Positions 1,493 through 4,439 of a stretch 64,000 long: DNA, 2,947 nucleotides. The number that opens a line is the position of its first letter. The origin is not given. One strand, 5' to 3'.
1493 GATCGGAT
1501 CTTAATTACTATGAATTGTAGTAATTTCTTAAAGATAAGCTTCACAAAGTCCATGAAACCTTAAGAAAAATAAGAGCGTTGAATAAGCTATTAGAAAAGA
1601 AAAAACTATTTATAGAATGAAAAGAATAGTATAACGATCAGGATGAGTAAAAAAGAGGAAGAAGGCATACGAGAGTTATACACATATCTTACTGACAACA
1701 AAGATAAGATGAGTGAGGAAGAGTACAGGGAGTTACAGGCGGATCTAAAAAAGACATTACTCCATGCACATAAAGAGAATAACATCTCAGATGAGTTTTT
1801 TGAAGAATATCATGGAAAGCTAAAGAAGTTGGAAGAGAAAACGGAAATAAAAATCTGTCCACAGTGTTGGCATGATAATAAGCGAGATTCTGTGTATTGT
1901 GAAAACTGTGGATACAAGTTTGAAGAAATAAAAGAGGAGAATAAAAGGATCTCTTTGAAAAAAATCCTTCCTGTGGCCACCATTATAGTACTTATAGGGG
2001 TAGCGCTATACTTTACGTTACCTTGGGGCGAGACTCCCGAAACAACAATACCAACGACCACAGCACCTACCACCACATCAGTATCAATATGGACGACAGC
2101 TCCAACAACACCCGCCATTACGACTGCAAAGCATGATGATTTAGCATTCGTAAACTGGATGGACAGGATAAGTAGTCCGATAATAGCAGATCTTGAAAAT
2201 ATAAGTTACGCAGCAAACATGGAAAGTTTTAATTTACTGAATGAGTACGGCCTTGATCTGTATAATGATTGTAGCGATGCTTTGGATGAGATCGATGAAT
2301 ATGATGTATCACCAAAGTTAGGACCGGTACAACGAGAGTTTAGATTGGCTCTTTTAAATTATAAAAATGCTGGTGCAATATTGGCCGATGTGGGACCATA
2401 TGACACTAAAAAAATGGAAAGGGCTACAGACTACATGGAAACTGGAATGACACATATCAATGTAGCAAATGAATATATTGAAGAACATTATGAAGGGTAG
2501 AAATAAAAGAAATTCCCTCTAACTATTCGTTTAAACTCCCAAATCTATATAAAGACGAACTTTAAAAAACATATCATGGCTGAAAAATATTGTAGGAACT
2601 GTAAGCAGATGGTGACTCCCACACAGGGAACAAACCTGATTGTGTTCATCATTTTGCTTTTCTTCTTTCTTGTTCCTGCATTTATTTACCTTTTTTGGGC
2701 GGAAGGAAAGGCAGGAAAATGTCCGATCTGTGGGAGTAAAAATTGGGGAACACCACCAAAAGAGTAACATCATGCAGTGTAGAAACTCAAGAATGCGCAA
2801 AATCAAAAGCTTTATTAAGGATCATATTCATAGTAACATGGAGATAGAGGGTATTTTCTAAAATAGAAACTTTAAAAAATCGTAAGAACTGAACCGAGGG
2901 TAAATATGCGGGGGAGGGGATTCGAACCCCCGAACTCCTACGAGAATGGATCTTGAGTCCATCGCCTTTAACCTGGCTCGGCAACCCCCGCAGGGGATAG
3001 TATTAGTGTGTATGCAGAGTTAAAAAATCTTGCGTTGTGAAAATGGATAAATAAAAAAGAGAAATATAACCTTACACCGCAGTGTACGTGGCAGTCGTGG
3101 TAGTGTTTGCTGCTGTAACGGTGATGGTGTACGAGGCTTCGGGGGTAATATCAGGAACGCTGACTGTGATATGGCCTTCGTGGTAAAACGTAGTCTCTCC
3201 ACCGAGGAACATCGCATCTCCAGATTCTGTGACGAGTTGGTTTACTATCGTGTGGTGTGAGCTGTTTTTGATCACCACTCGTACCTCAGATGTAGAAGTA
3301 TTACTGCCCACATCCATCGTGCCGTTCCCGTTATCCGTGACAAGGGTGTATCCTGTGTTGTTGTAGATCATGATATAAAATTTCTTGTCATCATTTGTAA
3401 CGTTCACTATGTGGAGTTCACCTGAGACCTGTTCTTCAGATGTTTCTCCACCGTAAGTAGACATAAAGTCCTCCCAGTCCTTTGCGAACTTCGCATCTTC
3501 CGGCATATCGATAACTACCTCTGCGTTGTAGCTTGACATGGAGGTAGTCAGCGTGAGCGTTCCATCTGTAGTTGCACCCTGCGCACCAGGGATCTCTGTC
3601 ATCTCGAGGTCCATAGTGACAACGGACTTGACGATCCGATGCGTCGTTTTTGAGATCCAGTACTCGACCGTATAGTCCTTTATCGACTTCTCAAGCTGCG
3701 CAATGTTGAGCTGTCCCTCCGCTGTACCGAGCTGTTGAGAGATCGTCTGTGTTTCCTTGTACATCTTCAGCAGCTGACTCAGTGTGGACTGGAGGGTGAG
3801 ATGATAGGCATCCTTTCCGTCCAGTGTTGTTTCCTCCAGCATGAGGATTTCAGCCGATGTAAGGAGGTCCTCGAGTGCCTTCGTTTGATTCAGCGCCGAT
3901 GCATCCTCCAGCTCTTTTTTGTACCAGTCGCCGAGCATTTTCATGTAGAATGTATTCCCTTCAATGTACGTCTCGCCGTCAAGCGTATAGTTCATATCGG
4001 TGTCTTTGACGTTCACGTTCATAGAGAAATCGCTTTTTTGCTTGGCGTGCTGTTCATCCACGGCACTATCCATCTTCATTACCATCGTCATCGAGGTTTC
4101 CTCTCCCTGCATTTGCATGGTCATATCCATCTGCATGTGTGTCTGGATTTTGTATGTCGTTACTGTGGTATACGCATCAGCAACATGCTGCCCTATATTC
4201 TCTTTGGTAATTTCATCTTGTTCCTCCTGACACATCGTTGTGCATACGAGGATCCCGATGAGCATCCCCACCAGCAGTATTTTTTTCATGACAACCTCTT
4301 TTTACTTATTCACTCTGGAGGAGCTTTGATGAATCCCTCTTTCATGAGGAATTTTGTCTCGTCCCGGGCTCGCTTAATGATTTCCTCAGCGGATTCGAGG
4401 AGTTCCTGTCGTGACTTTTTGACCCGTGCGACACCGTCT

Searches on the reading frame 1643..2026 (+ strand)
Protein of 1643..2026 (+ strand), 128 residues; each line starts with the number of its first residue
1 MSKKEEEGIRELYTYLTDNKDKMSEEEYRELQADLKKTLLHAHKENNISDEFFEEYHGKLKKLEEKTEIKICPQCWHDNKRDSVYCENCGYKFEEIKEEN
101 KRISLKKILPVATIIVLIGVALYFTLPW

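Call 38: search_protein_representatives(alignment_id=A5)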
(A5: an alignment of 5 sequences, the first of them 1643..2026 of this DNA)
Query: 5 sequences, 138 profile positions. Proteins with E-value up to 0.001 (for the whole library): 1695; up to 1e-10: 70; up to 1e-30: 6. The best 150 are listed.
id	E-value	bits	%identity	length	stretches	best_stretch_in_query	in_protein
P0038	4.7e-49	181.9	-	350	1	1-137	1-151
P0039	3.2e-36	140.4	-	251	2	3-115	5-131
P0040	1.1e-35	138.7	-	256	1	1-132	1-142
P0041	6.6e-33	129.7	-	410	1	1-103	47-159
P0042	1.2e-32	128.8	-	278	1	1-103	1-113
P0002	3.5e-31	124.1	-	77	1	1-70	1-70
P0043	2.2e-25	105.3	-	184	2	1-90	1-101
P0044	2.9e-25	104.9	-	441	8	47-106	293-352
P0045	5.2e-23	97.6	-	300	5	67-112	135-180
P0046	2.8e-21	92.0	-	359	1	1-103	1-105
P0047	1.7e-20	89.5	-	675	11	67-98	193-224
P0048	1.2e-18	83.5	-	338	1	1-73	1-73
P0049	2.9e-18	82.2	-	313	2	1-78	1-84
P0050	3.3e-18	82.0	-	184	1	1-69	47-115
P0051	7.7e-18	80.8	-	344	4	65-102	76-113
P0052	1.9e-17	79.5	-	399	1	1-69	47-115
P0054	3.7e-16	75.4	-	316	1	1-127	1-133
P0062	4.9e-14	68.5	-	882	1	4-67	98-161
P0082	9.6e-12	61.1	-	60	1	1-48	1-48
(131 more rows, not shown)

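Call 60: search_protein_families(library=pfam, proteins=[P0038, P0040, P0041, P0042, P0046, P0048, P0049, P0052, P0054, P0062], max_evalue=0.01)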
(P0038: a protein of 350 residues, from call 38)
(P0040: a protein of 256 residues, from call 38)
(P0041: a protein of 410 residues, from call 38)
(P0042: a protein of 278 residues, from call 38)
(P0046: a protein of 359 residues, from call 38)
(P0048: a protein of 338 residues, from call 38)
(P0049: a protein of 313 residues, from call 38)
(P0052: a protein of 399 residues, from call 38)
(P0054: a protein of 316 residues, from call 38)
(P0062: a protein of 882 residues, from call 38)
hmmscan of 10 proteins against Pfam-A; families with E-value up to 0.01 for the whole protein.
P0038 (350 aa): 7 families
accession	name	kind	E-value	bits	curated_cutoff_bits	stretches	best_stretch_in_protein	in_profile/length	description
PF13240.11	Zn_Ribbon_1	-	1e-06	28.8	25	1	84-105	1-22/23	zinc-ribbon domain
PF13248.11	Zn_ribbon_3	-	7.8e-06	25.6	27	1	84-106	4-26/26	zinc-ribbon domain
PF12773.13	DZR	-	4.7e-05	23.9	27.3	1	82-103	24-45/45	Double zinc ribbon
PF24463.1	DUF7577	-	0.0014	18.6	28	1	82-103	2-23/27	Domain of unknown function (DUF7577)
PF10571.15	UPF0547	-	0.0022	18.5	29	1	84-108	2-26/26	Uncharacterised protein family UPF0547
PF14952.11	zf-tcix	-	0.0036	17.3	31.2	1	84-112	12-42/42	Putative treble-clef, zinc-finger, Zn-binding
PF09889.16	DUF2116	-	0.0045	17.4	26.8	0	84-116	5-38/59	Probable treble clef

P0040 (256 aa): 8 families
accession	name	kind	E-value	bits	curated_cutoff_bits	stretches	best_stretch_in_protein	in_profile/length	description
PF13248.11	Zn_ribbon_3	-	4e-07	29.7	27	1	74-98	2-26/26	zinc-ribbon domain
PF13240.11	Zn_Ribbon_1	-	7e-07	29.3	25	1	76-97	1-22/23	zinc-ribbon domain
PF12773.13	DZR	-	6.6e-05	23.4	27.3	1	77-97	1-21/45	Double zinc ribbon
PF24460.1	DUF7575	-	7.5e-05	22.4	28.5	1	75-98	4-27/28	Domain of unknown function (DUF7575)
PF10666.15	Phage_TAC_8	-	0.0036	17.9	33.7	1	6-61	45-100/140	Phage tail assembly chaperone protein Gp14 ()A118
PF24463.1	DUF7577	-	0.0042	17.1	28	1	76-95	4-23/27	Domain of unknown function (DUF7577)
PF17032.10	Zn_ribbon_15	-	0.0051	18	28.9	1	70-95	48-73/73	zinc-ribbon family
PF04932.20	Wzy_C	-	0.0058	16.9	31.7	1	153-207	10-65/149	O-Antigen ligase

P0041 (410 aa): 9 families
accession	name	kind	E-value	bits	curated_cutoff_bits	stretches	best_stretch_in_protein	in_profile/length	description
PF13248.11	Zn_ribbon_3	-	2.9e-07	30.1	27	1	126-148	3-25/26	zinc-ribbon domain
PF13240.11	Zn_Ribbon_1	-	1.9e-06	27.9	25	1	127-148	1-22/23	zinc-ribbon domain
PF12773.13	DZR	-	0.00024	21.6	27.3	1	128-149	1-22/45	Double zinc ribbon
PF07760.16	DUF1616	-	0.00027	20.7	31.6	1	150-256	138-251/307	Protein of unknown function (DUF1616)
PF07705.17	CARDB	-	0.0012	19.4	22.7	1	206-276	8-81/101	CARDB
PF24053.1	DUF7356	-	0.0046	17.3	27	0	220-286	36-102/105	Domain of unknown function (DUF7356)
PF10666.15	Phage_TAC_8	-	0.0059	17.2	33.7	1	52-105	45-98/140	Phage tail assembly chaperone protein Gp14 ()A118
PF14952.11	zf-tcix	-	0.0063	16.5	31.2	0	123-152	8-39/42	Putative treble-clef, zinc-finger, Zn-binding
PF24463.1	DUF7577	-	0.0077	16.3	28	0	127-146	4-23/27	Domain of unknown function (DUF7577)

P0042 (278 aa): 9 families
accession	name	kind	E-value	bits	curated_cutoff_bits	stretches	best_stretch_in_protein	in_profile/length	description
PF11611.13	DUF4352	-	5e-11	43.4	25.9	1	182-259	29-107/122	Domain of unknown function (DUF4352)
PF13248.11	Zn_ribbon_3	-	9.6e-08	31.7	27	1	80-102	3-25/26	zinc-ribbon domain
PF13240.11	Zn_Ribbon_1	-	1.7e-06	28.1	25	1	81-102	1-22/23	zinc-ribbon domain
PF12773.13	DZR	-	0.00023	21.7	27.3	1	82-104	1-23/45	Double zinc ribbon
PF14952.11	zf-tcix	-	0.0029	17.6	31.2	1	77-106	8-39/42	Putative treble-clef, zinc-finger, Zn-binding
PF18551.6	TackOD1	-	0.0039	17.2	32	1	5-100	6-95/188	Thaumarchaeal output domain 1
PF10666.15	Phage_TAC_8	-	0.0069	17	33.7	0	6-61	45-100/140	Phage tail assembly chaperone protein Gp14 ()A118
PF17032.10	Zn_ribbon_15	-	0.0073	17.5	28.9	1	74-100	47-73/73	zinc-ribbon family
PF09889.16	DUF2116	-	0.0085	16.5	26.8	0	80-128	4-53/59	Probable treble clef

P0046 (359 aa): 3 families
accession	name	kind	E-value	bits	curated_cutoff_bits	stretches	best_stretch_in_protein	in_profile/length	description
PF13240.11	Zn_Ribbon_1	-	3.2e-05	24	25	1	73-94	1-22/23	zinc-ribbon domain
PF13248.11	Zn_ribbon_3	-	0.00058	19.7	27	1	72-93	3-24/26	zinc-ribbon domain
PF12773.13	DZR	-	0.001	19.6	27.3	1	74-92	27-45/45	Double zinc ribbon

P0048 (338 aa): 0 families

P0049 (313 aa): 1 family
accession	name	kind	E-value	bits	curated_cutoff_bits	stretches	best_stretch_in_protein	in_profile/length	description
PF04606.18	Ogr_Delta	-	0.0013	19.1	26.3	1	77-112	1-34/47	Ogr/Delta-like zinc finger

P0052 (399 aa): 3 families
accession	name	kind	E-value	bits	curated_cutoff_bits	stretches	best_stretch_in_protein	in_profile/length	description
PF07760.16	DUF1616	-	0.002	17.8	31.6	1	140-232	153-251/307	Protein of unknown function (DUF1616)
PF07705.17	CARDB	-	0.0037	17.9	22.7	1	182-252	8-81/101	CARDB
PF24053.1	DUF7356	-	0.0072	16.7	27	0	196-262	36-102/105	Domain of unknown function (DUF7356)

P0054 (316 aa): 3 families
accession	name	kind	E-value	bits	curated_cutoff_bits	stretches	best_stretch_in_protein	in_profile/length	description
PF13248.11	Zn_ribbon_3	-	2.5e-06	27.2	27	1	79-102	3-26/26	zinc-ribbon domain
PF13240.11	Zn_Ribbon_1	-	1.6e-05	24.9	25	1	80-99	1-20/23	zinc-ribbon domain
PF12773.13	DZR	-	0.0057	17.2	27.3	0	81-99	1-19/45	Double zinc ribbon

P0062 (882 aa): 3 families
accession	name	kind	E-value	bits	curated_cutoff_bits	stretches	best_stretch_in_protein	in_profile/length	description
PF13231.12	PMT_2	-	7e-13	49.5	26.1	1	315-475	3-159/160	Dolichyl-phosphate-mannose-protein mannosyltransferase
PF00754.31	F5_F8_type_C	-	1.4e-09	38.5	28.2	1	759-874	2-124/127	F5/8 type C domain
PF02366.24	PMT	-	8.7e-07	29.2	22.7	1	329-477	78-235/245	Dolichyl-phosphate-mannose-protein mannosyltransferase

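Call 70: find_encoding_contigs(protein=P0082, flank=4000, max_places=4)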
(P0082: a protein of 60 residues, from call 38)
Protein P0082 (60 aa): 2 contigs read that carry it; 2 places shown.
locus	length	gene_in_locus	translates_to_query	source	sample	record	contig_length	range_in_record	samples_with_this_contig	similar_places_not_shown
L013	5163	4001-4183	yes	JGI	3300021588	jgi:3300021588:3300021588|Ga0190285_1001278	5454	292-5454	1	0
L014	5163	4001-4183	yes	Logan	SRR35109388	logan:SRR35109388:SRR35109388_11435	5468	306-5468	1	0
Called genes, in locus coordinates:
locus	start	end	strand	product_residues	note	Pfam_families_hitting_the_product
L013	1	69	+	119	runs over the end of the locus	?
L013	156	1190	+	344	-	PF01547:SBP_bac_1, PF13416:SBP_bac_8, PF13531:SBP_bac_11, PF13343:SBP_bac_6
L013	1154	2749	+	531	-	PF00528:BPD_transp_1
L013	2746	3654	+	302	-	PF00005:ABC_tran, PF13304:AAA_21 (weak)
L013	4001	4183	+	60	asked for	-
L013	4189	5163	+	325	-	?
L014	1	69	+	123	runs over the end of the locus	?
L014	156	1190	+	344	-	PF01547:SBP_bac_1, PF13416:SBP_bac_8, PF13531:SBP_bac_11, PF13343:SBP_bac_6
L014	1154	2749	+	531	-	PF00528:BPD_transp_1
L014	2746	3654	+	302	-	PF00005:ABC_tran, PF13304:AAA_21 (weak)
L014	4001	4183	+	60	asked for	-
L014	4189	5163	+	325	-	?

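Call 76: find_encoding_contigs(protein=P0048, flank=3000, max_places=4)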
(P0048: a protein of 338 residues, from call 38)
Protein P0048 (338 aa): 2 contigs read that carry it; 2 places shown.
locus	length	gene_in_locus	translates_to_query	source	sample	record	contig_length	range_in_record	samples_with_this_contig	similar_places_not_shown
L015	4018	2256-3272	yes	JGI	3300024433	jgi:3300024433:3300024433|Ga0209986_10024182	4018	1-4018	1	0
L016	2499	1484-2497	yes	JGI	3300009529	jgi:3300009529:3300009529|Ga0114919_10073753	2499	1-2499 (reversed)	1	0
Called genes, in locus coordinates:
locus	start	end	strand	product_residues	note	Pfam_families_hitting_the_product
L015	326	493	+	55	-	-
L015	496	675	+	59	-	PF12773:DZR (weak), PF13248:Zn_ribbon_3, PF13240:Zn_Ribbon_1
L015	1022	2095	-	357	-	PF04313:HSDR_N (faint)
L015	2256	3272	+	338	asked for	-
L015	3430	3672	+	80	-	-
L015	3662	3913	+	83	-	-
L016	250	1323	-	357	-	PF04313:HSDR_N (faint)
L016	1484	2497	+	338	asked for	?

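Call 92: search_protein_families(library=ncbifam, proteins=[P0038, P0048], max_evalue=0.01)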
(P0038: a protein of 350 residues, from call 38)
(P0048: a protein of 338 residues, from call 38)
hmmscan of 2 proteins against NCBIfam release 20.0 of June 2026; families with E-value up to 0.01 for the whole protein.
P0038 (350 aa): 3 families
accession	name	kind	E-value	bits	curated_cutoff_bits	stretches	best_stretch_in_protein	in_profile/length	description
NF001669.0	PRK00432.1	equivalog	0.0022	17.9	54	1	81-105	25-52/58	30S ribosomal protein S27ae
NF040486.1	SrfA_fam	subfamily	0.0044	16.5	150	1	114-211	210-305/438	SrfA family protein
NF053815.1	teico_TcaA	equivalog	0.0057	15.5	550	1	84-139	3-61/463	membrane-associated protein TcaA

P0048 (338 aa): 0 families

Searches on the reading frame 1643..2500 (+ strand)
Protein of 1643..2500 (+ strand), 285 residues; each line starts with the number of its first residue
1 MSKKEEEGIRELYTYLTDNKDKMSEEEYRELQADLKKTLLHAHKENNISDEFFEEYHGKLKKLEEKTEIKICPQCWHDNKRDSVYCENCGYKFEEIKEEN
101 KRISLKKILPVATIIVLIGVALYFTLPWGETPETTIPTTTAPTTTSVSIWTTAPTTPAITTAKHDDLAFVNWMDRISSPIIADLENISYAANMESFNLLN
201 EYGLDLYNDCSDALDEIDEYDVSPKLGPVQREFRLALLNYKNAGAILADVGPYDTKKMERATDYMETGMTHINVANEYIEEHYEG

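Call 9: search_protein_families(library=pfam, proteins=[window:1643-2500:+], max_evalue=0.01)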
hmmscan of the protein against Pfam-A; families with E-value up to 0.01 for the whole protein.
window:1643-2500:+ (285 aa): 4 families
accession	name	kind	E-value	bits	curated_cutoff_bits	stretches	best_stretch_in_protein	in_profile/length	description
PF12773.13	DZR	-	0.00014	22.4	27.3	1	72-94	1-23/45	Double zinc ribbon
PF13240.11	Zn_Ribbon_1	-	0.003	17.7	25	1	72-92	2-22/23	zinc-ribbon domain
PF18912.6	DZR_2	-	0.0034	17.6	27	1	66-95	18-48/56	Double zinc ribbon domain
PF13248.11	Zn_ribbon_3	-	0.0094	15.8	27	0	70-93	3-26/26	zinc-ribbon domain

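Call 11: find_encoding_contigs(protein=window:1643-2500:+, flank=10000, max_places=6)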
Protein window:1643-2500:+ (285 aa): no gene with exactly this product is on record in the collection.

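Call 12: find_homologous_proteins(query=window:1643-2500:+, max_evalue=0.001)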
Query window:1643-2500:+ (285 aa): 1 proteins with E <= 0.001 among 2793 candidates.
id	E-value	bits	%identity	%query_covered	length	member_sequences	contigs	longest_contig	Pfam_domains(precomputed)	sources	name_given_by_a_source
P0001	2.3e-190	649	100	100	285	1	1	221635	-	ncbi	-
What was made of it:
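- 1643..2500 (+): Gene 1, 285 aa. Head 1643-1840, zinc ribbon 1856-1918, TM 1964-2020, Thr/Pro stalk about 2021-2131, four-helix ectodomain 2138-2497. The only database match is itself (call 12).
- Tried and rejected: Homologues of gene 1: the word-indexed search of 5.8 billion proteins returned only gene 1 itself (call 12).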

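Call 13: find_encoding_contigs(protein=P0001, flank=3000, max_places=3)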
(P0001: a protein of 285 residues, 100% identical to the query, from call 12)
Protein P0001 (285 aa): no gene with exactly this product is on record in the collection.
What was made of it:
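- Tried and rejected: Exact look-ups of gene 1 found no contig (calls 11, 13).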

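Call 42: predict_structure(protein=window:1643-2500:+)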
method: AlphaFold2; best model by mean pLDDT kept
length: 285 residues; sequences in the alignment: 1
mean_pLDDT: 60.2   pTM: 0.42
mean pLDDT of the five models: 60.2, 51.6, 51.6, 49.6, 49.4
residues with pLDDT >= 90: 1; 70-90: 124; 50-70: 54; < 50: 106
segments of 3 or more residues with pLDDT < 50: 60-138, 142-163
pLDDT, mean of each block of 10 residues (from residue 1): 54 65 72 65 54 52 40 36 39 32 31 39 36 40 40 36 64 78 78 72 86 82 78 88 85 76 85 83 63
secondary structure, 60 per line:
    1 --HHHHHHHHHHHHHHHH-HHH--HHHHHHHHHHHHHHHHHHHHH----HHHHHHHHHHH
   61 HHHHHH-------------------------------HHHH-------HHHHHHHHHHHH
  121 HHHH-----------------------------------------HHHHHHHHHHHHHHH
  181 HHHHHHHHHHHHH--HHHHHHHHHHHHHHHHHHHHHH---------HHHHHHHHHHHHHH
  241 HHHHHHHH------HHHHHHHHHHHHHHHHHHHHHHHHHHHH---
elements in order: H3-18 H25-45 H50-66 H98-101 H109-124 H166-193 H196-217 H227-248 H255-282

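Call 65: fold_search(model_id=the predicted structure, library=pdb)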
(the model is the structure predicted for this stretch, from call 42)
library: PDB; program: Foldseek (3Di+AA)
matches with E <= 10: 406; with E <= 0.001: 0
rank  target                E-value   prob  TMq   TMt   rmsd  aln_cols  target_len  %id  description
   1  6iuh_A                2.9e-01  0.90  0.26  0.52   5.0       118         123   11  Crystal structure of GIT1 PBD domain in complex with Liprin-alpha2 (released 2019-02-20)
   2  8pbw_B                3.2e-01  0.89  0.25  0.46   4.9       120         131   11  Histidine-containing phosphotransfer protein from Chaetomium thermophilum (released 2024-07-03)
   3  6iuh_B                3.5e-01  0.91  0.26  0.52   5.2       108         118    6  Crystal structure of GIT1 PBD domain in complex with Liprin-alpha2 (released 2019-02-20)
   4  2jx0_MODEL_1_A        5.4e-01  0.75  0.26  0.48   5.6       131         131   10  The paxillin-binding domain (PBD) of G Protein Coupled Receptor (GPCR)-kinase (GRK) interacting protein 1 (GIT (released 2008-04-29)
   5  7y5e_Q6               6.0e-01  0.63  0.27  0.44   8.4       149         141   13  In situ single-PBS-PSII-PSI-LHCs megacomplex. (released 2023-02-01)
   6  8iwh_Q                6.7e-01  0.47  0.24  0.36   7.7       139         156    9  Structure and characteristics of a photosystem II supercomplex containing monomeric LHCX and dimeric FCPII antennae fr (released 2023-10-25)
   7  8ka6_B                7.5e-01  0.54  0.25  0.40   6.3       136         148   12  De novo design protein -NA7 (released 2024-08-07)
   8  2ap3                  7.5e-01  0.38  0.20  0.29  10.0       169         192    9  1.6 A Crystal Structure of a Conserved Protein of Unknown Function from Staphylococcus aureus (released 2005-09-27)
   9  2wb7_A                8.3e-01  0.30  0.17  0.10  14.4       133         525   15  pT26-6p (released 2009-03-03)
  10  6fes_B                8.8e-01  0.25  0.18  0.15  18.4       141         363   11  Crystal structure of novel repeat protein BRIC2 fused to DARPin D12 (released 2018-09-05)
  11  6iui_A                9.3e-01  0.82  0.28  0.57   4.5       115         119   12  Crystal structure of GIT1 PBD domain in complex with Paxillin LD4 motif (released 2019-03-06)
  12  9nnf_A                9.3e-01  0.75  0.26  0.46   4.7       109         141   16  Cryo-EM structure of a de-novo designed binder NY1-B04 in complex with HLA-A*02:01 and NY-ESO-1-derived peptide SLLMWI (released 2025-07-23)
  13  6y07_MODEL_1_A        9.3e-01  0.54  0.26  0.41   6.0       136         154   15  Designing a Granulopoietic Protein by Topological Rescaffolding 1: Sohair (released 2020-03-18)
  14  8gjg_A                9.8e-01  0.21  0.17  0.26  10.3       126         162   13  De novo design of high-affinity protein binders to bioactive helical peptides (released 2024-01-10)
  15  3jbi_V                1.0e+00  0.35  0.21  0.36   6.7       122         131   11  MDFF model of the vinculin tail domain bound to F-actin (released 2015-11-04)
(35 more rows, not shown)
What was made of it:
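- Tried and rejected: Fold assignment: the gene 1 ectodomain is a generic four-helix bundle with best E 0.29 (call 65).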

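Call 92: search_protein_families(library=ncbifam, proteins=[window:1643-2500:+], max_evalue=0.01)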
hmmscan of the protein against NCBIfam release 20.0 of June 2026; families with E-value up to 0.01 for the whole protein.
window:1643-2500:+ (285 aa): 1 family
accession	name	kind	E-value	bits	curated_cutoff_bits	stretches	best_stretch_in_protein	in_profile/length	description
NF053815.1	teico_TcaA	equivalog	0.0021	17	550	1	70-114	2-58/463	membrane-associated protein TcaA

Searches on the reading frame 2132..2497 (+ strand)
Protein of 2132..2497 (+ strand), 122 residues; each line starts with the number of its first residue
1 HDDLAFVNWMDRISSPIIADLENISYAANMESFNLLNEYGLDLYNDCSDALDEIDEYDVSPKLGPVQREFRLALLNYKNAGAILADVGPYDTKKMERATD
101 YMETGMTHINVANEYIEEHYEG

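Call 57: search_protein_families(library=pfam, proteins=[window:2132-2497:+], max_evalue=1)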
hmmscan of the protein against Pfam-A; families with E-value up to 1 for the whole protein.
seq(122 aa): 2 families
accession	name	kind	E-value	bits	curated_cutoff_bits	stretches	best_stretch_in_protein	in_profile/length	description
PF24435.1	RRM_NFXL1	-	0.12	12.7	27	1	55-92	24-61/80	NFXL1 RRM-like domain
PF05739.25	SNARE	-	0.3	11.6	26.8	1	94-115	9-30/53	SNARE domain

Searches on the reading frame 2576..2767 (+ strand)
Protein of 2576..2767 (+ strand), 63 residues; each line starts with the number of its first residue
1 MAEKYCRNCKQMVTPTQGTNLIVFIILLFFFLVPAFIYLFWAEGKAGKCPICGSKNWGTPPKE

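Call 9: search_protein_families(library=pfam, proteins=[window:2576-2767:+], max_evalue=0.01)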
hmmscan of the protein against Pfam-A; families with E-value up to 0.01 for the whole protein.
window:2576-2767:+ (63 aa): 0 families

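Call 57: search_protein_families(library=pfam, proteins=[window:2576-2767:+], max_evalue=1)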
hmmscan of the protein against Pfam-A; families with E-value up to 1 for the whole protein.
window:2576-2767:+ (63 aa): 12 families
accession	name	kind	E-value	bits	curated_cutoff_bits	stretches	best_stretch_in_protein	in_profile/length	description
PF11781.13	Zn_ribbon_RRN7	-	0.013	15.6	27.1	1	44-58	2-16/32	Zinc-finger of RNA-polymerase I-specific TFIIB, Rrn7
PF13248.11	Zn_ribbon_3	-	0.024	14.6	27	0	3-15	2-14/26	zinc-ribbon domain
PF10601.15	zf-LITAF-like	-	0.027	15.1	23.8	0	5-54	7-64/70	LITAF-like zinc ribbon domain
PF12669.12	FeoB_associated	-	0.038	14.7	27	1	20-54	2-38/44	FeoB-associated Cys-rich membrane protein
PF19335.5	HMBD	-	0.038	14.4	23.6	1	45-53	14-22/28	Heavy metal binding domain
PF23580.1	Znf_XAF1_N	-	0.048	13.5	27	1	3-13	5-15/30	XIAP-associated factor 1-like, N-terminal zinc finger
PF23451.1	Zn_ribbon_PaaD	-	0.076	13.1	27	1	46-56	14-24/53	PaaD zinc beta ribbon domain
PF24463.1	DUF7577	-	0.079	13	28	0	49-56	5-12/27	Domain of unknown function (DUF7577)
PF25207.1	DUF7837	-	0.11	13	27.8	0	45-54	4-13/47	Domain of unknown function (DUF7837)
PF01155.25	HypA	-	0.12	12.9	28.9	1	3-56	70-96/112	Hydrogenase/urease nickel incorporation, metallochaperone, hypA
PF12760.12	Zn_ribbon_IS1595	-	0.14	12.6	25.4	1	39-55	13-27/46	Transposase zinc-ribbon domain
PF08271.17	Zn_Ribbon_TF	-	0.24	11.4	29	1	48-56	2-10/43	TFIIB zinc-binding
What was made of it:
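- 2576..2767 (+): 63-aa CxxC-TM-CxxC membrane mini-protein, a module that relatives carry fused to a head. Weak zf-LITAF-like match, E 0.027 (call 57).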

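Call 92: search_protein_families(library=ncbifam, proteins=[window:2576-2767:+], max_evalue=0.01)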
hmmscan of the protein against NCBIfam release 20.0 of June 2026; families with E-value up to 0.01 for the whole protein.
window:2576-2767:+ (63 aa): 1 family
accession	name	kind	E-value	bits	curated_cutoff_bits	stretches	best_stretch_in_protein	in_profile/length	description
NF006224.0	PRK08351.1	equivalog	0.0061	16.6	108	0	47-56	16-25/61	DNA-directed RNA polymerase subunit E''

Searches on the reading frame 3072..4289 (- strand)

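Call 9: search_protein_families(library=pfam, proteins=[window:3072-4289:-], max_evalue=0.01)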
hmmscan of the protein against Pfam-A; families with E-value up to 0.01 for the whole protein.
window:3072-4289:- (405 aa): 2 families
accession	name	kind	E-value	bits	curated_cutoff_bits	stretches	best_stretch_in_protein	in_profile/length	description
PF20316.5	DUF6612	-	1.8e-14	54.3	23.7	1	29-268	2-234/237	Family of unknown function (DUF6612)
PF03785.20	Peptidase_C25_C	-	0.0071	16.6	25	1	351-399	28-74/79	Peptidase family C25, C terminal ig-like domain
